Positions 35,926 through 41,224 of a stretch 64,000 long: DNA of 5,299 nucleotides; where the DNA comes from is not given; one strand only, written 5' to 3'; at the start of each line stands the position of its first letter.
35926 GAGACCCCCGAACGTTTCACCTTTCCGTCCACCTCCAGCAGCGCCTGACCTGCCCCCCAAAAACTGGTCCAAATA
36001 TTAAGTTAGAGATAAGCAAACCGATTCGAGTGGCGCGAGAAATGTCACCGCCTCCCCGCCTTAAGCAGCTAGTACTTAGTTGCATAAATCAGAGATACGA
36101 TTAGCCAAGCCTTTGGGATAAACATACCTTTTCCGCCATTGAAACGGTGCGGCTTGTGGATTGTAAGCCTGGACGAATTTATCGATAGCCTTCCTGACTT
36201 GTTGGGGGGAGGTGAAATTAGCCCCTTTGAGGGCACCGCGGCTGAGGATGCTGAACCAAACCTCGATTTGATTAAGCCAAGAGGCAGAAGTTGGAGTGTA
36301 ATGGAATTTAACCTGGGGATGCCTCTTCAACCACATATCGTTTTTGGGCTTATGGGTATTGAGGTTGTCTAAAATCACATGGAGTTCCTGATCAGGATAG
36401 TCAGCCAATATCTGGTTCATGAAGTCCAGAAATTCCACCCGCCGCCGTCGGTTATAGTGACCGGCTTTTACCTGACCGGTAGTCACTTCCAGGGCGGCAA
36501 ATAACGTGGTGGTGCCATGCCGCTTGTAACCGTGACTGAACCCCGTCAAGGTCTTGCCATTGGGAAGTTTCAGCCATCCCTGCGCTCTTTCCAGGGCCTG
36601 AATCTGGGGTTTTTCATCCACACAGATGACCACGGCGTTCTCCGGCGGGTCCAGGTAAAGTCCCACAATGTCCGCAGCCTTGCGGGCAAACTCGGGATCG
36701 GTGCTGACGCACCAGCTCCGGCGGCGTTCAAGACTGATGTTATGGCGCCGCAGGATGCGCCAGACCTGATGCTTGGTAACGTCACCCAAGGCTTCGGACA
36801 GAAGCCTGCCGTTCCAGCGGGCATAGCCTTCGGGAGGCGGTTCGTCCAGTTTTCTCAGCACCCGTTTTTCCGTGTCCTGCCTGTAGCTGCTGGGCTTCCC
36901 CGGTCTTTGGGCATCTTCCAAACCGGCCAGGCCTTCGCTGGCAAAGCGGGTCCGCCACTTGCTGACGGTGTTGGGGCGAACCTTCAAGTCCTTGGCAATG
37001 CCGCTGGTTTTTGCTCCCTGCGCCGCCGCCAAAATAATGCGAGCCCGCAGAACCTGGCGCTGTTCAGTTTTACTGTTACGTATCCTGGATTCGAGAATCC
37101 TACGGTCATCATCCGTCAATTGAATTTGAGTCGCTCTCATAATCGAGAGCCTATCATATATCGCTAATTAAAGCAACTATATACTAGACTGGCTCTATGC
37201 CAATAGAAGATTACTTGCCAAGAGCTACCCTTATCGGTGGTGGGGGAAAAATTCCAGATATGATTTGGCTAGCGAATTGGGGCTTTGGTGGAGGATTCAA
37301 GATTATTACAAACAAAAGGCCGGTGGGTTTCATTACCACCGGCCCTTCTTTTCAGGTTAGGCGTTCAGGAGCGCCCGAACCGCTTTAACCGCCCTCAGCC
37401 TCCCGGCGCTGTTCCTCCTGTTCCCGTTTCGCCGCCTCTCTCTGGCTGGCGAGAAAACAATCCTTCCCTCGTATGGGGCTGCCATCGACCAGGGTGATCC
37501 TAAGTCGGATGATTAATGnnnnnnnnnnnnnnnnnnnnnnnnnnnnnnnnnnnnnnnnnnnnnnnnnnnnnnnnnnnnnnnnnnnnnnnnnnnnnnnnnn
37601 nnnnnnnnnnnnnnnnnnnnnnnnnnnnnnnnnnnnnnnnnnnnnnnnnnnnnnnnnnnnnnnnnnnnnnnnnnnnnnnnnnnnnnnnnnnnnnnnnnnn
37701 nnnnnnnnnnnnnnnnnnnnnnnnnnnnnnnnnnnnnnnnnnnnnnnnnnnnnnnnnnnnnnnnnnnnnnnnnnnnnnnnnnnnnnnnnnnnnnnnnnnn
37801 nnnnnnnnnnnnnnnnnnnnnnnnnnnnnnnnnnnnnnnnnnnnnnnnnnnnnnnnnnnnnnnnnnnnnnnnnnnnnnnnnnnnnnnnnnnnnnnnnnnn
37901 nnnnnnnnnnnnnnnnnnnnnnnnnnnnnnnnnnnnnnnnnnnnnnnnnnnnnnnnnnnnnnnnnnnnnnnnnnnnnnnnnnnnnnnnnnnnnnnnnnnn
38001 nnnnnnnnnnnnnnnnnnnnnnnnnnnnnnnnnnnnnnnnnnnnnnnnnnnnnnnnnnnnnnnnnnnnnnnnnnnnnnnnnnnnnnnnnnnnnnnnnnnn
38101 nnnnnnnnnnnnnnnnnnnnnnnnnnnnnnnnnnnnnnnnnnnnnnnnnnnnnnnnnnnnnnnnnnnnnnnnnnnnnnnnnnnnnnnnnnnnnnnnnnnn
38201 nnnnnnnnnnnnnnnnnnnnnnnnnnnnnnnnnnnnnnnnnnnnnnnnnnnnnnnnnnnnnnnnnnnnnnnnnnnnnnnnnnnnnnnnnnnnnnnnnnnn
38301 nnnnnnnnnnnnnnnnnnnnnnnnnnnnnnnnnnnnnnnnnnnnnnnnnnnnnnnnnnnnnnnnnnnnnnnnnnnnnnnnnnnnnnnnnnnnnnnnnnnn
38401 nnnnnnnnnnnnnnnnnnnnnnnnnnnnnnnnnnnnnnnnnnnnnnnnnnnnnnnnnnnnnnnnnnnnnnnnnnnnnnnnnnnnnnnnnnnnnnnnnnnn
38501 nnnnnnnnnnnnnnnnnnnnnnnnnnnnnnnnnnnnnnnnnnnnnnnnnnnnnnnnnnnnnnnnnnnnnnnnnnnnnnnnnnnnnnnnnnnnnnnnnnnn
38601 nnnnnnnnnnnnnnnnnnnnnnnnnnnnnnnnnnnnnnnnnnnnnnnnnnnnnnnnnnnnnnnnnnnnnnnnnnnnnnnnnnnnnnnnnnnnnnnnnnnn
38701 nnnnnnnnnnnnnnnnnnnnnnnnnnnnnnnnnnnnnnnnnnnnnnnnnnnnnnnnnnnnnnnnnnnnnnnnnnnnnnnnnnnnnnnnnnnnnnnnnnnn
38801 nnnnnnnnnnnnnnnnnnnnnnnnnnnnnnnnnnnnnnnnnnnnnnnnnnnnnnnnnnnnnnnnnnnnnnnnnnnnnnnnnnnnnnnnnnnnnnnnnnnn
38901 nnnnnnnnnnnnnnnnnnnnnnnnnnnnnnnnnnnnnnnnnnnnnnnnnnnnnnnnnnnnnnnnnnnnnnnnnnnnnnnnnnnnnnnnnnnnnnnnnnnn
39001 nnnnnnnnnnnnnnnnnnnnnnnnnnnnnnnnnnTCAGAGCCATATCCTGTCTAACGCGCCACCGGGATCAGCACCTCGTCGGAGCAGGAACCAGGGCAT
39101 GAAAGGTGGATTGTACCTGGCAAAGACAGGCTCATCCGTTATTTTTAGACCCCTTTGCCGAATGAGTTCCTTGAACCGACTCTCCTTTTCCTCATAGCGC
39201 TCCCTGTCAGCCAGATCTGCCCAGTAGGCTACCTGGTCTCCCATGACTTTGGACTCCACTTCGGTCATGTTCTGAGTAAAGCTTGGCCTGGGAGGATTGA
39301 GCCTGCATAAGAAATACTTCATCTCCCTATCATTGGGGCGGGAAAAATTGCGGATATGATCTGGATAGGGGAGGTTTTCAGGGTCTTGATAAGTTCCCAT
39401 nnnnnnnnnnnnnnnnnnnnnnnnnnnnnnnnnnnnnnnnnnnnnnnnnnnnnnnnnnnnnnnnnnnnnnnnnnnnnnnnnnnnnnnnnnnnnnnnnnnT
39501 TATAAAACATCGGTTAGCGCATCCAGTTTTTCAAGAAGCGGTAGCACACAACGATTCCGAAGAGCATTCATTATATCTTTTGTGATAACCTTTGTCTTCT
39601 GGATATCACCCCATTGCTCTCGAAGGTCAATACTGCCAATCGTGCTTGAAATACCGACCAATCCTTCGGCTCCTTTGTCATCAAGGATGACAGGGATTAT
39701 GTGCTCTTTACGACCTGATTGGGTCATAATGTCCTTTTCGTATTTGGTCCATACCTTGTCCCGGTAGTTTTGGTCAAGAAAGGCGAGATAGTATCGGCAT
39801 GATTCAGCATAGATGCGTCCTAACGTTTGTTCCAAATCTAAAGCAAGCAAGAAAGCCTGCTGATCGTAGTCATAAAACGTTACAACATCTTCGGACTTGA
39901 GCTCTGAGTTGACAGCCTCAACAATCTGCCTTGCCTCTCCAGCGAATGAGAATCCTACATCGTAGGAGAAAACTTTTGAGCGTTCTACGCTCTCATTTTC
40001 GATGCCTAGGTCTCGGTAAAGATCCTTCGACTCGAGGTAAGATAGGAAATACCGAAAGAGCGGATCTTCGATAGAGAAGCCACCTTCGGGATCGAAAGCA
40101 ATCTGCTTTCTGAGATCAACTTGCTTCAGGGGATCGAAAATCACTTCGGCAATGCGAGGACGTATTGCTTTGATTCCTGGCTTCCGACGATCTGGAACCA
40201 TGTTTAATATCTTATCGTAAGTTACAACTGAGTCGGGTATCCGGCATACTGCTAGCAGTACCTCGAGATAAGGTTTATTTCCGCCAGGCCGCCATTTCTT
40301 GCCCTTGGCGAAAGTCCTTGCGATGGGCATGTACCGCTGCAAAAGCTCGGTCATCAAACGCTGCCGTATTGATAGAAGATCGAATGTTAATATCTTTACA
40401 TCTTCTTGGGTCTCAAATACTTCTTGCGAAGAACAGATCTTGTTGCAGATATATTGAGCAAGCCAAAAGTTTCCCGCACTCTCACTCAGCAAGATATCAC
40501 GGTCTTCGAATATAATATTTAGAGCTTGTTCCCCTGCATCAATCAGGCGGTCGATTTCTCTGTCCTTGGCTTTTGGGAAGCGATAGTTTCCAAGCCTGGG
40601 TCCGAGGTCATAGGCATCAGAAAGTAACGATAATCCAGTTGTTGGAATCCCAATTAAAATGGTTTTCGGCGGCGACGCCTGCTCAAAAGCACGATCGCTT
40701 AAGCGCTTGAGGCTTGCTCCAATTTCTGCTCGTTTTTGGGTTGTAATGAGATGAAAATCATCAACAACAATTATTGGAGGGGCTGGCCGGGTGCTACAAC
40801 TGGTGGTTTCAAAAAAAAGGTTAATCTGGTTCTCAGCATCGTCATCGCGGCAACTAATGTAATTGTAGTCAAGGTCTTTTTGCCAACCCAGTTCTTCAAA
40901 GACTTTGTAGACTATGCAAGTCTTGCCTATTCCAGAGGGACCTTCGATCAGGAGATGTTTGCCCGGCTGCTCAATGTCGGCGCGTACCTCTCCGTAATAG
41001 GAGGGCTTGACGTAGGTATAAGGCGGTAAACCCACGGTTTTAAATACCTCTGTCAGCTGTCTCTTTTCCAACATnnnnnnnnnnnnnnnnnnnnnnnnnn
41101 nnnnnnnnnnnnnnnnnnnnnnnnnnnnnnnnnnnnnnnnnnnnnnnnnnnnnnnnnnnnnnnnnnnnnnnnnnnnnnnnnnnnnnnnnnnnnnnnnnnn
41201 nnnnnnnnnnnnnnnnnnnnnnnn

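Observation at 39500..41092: Compact ATPase-TIR protein (about 525 aa) lacking the repeat/sensor region of known TIR-STAND proteins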

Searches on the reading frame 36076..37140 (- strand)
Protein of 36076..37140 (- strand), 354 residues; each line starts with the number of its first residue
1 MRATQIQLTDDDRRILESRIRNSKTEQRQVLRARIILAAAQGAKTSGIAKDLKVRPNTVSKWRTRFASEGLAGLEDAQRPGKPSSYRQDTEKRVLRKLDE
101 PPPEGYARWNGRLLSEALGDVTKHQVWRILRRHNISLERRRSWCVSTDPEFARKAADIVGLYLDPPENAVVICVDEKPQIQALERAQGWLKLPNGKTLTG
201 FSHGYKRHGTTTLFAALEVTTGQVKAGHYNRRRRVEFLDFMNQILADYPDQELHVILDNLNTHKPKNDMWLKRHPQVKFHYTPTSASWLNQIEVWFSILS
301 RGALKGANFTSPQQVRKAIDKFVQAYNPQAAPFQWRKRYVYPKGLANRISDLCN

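Call 3: search_protein_families(library=pfam, proteins=[window:36076-37140:-], max_evalue=0.1)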
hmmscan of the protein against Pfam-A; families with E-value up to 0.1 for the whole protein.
window:36076-37140:- (354 aa): 11 families
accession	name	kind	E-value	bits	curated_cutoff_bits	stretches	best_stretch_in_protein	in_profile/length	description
PF13358.12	DDE_3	-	9.7e-22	77.8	28.6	1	171-314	2-144/146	DDE superfamily endonuclease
PF13565.12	HTH_32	-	2.7e-15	57.1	33.7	1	58-130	1-73/73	Homeodomain-like domain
PF13384.12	HTH_23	-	3.9e-12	46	24.6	1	28-74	3-49/50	Homeodomain-like domain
PF13551.12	HTH_29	-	9.6e-10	38.9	28.1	1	32-87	1-59/64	Winged helix-turn helix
PF13518.12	HTH_28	-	4.3e-06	27.1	25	1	32-83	2-51/52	Helix-turn-helix domain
PF01527.26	HTH_Tnp_1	-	0.001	19.7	24.1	1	32-78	12-58/75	Transposase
PF13683.12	rve_3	-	0.017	15.3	26.5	1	277-328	3-55/67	Integrase core domain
PF02983.19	Pro_Al_protease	-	0.06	13.9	23.4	0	152-186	18-54/59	Alpha-lytic protease prodomain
PF00196.25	GerE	-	0.088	12.9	23.5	0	37-65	12-40/57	Bacterial regulatory proteins, luxR family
PF13011.12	LZ_Tnp_IS481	-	0.096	13.4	22.2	0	54-80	37-64/85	leucine-zipper of insertion element IS481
PF00292.24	PAX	-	0.096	13.1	22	0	29-95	20-85/125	'Paired box' domain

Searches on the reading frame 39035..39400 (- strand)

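Call 3: search_protein_families(library=pfam, proteins=[window:39035-39400:-], max_evalue=0.1)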
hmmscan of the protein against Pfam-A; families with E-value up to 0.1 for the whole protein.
window:39035-39400:- (121 aa): 2 families
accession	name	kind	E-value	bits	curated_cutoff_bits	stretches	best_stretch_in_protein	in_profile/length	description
PF04832.17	SOUL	-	0.00052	20.5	27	1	27-105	82-165/173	SOUL heme-binding protein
PF23988.1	DUF7309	-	0.017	15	27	1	46-107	71-132/170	Domain of unknown function (DUF7309)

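Call 4: search_protein_families(library=padloc, proteins=[window:39035-39400:-], max_evalue=0.1)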
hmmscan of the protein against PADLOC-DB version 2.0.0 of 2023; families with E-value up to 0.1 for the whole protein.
window:39035-39400:- (121 aa): 0 families

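Call 5: search_protein_families(library=ncbifam, proteins=[window:39035-39400:-], max_evalue=0.1)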
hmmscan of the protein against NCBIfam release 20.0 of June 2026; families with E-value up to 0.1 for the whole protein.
window:39035-39400:- (121 aa): 2 families
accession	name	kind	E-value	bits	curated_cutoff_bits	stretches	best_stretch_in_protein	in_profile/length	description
NF002814.1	PRK02963.1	equivalog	0.022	13.9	333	1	8-85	232-309/311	glutarate dioxygenase GlaH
NF006792.0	PRK09296.1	equivalog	0.086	12.6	160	0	15-65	10-61/138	cysteine desulfuration protein SufE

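Call 31: search_protein_families(library=phrogs, proteins=[window:39035-39400:-], max_evalue=0.01)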
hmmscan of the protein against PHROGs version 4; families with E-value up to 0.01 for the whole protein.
window:39035-39400:- (121 aa): 0 families

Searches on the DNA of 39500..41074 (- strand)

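Call 78: search_dna_similar(query=L032:6998-8467:+, collection=ecoli_genomes, mode=distant, max_evalue=0.00001, max_rows=10)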
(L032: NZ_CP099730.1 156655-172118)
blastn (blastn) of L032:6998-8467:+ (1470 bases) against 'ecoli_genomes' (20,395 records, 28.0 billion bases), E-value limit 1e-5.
No match.
